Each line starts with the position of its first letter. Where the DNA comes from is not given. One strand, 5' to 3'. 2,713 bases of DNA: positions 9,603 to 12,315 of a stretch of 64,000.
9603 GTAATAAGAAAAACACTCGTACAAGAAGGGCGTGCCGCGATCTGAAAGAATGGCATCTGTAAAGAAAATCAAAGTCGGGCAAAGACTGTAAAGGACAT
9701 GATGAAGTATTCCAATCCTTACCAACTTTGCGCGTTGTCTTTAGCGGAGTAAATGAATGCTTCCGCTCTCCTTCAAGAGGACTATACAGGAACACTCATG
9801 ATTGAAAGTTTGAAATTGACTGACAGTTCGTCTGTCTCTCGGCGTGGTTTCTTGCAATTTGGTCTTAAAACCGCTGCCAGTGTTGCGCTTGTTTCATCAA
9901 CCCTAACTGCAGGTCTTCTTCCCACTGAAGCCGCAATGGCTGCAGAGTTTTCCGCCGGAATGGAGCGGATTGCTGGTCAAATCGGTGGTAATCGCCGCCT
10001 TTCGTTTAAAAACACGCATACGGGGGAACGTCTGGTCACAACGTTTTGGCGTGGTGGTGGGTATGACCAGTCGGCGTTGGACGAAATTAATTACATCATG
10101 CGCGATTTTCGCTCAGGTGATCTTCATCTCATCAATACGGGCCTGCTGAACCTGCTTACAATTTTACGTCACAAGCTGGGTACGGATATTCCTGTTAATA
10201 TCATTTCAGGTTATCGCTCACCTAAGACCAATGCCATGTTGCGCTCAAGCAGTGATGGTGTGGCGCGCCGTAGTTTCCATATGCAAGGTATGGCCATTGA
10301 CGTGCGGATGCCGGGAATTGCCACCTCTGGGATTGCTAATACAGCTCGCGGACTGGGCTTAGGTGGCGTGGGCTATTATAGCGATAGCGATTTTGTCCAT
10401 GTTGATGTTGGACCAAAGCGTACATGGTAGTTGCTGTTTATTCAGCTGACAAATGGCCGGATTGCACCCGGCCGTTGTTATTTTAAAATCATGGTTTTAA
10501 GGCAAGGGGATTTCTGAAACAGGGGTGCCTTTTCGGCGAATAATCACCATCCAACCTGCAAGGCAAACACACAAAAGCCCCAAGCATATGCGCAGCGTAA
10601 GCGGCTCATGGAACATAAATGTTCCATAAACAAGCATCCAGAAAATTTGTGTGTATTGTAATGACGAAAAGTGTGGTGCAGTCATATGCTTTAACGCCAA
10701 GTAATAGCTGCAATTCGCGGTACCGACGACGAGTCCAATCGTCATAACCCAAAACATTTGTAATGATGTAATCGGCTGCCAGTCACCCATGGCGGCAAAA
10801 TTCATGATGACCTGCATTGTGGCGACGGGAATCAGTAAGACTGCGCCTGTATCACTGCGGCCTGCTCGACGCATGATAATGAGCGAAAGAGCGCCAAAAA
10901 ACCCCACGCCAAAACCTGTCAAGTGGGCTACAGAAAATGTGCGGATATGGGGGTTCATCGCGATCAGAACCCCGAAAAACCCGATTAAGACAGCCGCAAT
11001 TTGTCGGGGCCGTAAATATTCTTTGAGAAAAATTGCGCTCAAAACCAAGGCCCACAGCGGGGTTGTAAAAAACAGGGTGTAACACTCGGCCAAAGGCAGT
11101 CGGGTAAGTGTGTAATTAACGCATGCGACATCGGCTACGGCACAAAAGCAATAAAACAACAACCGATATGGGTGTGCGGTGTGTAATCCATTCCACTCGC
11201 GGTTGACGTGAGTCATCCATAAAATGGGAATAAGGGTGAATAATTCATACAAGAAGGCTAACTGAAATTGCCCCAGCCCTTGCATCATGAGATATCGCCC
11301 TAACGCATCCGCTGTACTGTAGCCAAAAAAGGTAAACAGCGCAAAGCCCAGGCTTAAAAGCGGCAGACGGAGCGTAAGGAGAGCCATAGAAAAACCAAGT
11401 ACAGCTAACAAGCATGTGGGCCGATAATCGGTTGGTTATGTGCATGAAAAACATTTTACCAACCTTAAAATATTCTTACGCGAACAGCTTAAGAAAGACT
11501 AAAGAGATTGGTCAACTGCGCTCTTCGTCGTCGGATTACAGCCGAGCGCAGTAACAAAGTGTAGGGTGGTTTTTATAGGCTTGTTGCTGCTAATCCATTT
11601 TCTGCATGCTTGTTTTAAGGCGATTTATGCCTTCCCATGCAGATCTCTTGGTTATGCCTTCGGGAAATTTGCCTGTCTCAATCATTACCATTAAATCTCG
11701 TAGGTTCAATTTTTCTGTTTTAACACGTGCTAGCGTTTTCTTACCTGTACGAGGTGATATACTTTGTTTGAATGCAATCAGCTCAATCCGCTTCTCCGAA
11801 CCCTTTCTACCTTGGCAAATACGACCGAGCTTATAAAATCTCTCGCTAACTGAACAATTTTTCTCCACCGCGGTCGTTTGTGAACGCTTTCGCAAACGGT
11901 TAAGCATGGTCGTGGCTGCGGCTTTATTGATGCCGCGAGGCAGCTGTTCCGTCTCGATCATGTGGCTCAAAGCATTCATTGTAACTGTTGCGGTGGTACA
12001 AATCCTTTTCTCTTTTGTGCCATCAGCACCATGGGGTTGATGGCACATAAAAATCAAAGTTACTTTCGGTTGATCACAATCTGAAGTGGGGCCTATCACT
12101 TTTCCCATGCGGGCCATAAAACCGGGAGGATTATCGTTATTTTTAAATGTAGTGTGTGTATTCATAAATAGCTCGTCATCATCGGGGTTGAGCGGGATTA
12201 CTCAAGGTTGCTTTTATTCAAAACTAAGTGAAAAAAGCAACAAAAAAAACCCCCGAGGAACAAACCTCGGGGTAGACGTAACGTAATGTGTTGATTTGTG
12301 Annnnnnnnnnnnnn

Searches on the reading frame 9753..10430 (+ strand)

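Call 3: search_protein_families(library=pfam, proteins=[window:9753-10430:+], max_evalue=1)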
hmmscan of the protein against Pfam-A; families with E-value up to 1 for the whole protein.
window:9753-10430:+ (225 aa): 2 families
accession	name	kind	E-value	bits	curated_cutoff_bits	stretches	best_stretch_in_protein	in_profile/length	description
PF05951.18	Peptidase_M15_2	-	1.9e-48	164.5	27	1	80-225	6-153/153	Bacterial protein of unknown function (DUF882)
PF08291.16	Peptidase_M15_3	-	4.5e-15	56.2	23.2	1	110-218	6-108/108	Peptidase M15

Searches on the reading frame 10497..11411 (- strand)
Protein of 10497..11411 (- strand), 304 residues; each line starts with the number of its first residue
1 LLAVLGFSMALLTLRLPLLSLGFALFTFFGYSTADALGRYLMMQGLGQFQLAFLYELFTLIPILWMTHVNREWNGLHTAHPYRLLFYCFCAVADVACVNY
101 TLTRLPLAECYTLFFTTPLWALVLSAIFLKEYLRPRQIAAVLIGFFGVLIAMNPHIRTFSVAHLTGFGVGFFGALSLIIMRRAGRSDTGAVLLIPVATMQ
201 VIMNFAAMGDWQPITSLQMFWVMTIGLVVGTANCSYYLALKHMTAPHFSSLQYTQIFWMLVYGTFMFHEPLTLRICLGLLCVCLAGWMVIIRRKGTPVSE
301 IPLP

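Call 3: search_protein_families(library=pfam, proteins=[window:10497-11411:-], max_evalue=1)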
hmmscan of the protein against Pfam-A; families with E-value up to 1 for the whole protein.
window:10497-11411:- (304 aa): 3 families
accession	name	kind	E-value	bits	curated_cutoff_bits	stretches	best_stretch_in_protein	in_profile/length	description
PF00892.27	EamA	-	1.3e-16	61.5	28.2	2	23-151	6-133/135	EamA-like transporter family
PF11085.13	YqhR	-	0.012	16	27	1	200-265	50-114/165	Conserved membrane protein YqhR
PF03151.22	TPT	-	0.013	15.3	30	1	59-152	44-136/291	Triose-phosphate Transporter family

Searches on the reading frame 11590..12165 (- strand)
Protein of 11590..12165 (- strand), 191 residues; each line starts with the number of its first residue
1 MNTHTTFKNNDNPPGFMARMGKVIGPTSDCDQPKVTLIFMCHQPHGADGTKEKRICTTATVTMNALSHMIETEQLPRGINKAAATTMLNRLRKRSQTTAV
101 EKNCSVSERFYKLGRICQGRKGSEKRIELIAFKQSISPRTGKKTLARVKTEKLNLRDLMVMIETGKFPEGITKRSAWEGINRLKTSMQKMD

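Call 3: search_protein_families(library=pfam, proteins=[window:11590-12165:-], max_evalue=1)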
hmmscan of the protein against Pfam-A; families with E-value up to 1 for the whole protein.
window:11590-12165:- (191 aa): 2 families
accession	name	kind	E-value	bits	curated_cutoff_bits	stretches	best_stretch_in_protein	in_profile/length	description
PF03685.18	UPF0147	-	0.036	14.6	23.6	1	62-106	8-51/81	Uncharacterised protein family (UPF0147)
PF18489.6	Alpha_Helical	-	0.18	12.4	32.4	0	48-96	3-50/127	Alpha helical domain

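Call 4: search_protein_families(library=ncbifam, proteins=[window:11590-12165:-], max_evalue=1)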
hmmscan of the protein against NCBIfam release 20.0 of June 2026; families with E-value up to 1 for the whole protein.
window:11590-12165:- (191 aa): 2 families
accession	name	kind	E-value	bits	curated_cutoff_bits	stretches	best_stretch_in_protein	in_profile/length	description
NF003319.0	PRK04330.1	equivalog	0.014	15.4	89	1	62-104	15-56/90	hypothetical protein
TIGR02596.1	TIGR02596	subfamily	0.11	12.5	70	1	68-173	26-120/196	Verru_Chthon cassette protein D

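Call 57: search_protein_families(library=padloc, proteins=[window:11590-12165:-], max_evalue=0.01)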
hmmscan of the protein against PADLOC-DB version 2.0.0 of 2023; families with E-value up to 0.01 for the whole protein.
window:11590-12165:- (191 aa): 0 families
